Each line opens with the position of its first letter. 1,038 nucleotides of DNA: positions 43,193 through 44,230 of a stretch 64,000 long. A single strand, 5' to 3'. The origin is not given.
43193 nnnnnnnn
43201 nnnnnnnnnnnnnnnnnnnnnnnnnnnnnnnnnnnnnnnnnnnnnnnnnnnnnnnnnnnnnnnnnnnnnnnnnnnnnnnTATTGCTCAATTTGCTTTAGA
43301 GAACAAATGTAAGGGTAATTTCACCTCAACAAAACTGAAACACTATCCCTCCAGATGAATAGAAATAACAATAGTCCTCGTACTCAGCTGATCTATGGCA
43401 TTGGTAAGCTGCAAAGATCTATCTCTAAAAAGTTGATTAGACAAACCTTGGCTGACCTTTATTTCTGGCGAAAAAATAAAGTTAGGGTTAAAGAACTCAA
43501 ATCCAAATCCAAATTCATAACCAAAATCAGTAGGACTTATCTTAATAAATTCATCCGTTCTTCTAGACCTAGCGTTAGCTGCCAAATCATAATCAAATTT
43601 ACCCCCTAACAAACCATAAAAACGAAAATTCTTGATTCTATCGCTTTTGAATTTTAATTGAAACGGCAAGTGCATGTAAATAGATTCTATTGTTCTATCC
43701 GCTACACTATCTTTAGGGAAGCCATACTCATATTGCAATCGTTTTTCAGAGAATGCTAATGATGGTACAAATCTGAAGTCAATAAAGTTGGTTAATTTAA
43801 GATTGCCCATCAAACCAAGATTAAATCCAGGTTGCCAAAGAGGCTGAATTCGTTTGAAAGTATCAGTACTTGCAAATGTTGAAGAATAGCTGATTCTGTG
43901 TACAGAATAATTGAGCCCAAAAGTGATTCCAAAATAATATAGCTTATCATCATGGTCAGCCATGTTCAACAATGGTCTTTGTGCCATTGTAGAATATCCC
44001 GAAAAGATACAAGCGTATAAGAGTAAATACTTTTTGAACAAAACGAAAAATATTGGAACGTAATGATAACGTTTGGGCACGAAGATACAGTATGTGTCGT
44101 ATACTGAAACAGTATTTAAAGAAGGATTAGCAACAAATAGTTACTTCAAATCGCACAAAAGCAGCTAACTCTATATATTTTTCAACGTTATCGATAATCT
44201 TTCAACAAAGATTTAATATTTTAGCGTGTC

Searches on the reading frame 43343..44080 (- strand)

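Call 11: search_protein_families(library=pfam, proteins=[window:43343-44080:-])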
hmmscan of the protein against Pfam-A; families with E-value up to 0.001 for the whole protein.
window:43343-44080:- (245 aa): 1 family
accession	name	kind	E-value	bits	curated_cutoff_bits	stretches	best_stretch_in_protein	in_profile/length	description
PF13568.12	OMP_b-brl_2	-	4e-15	56.8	27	1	50-215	11-172/175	Outer membrane protein beta-barrel domain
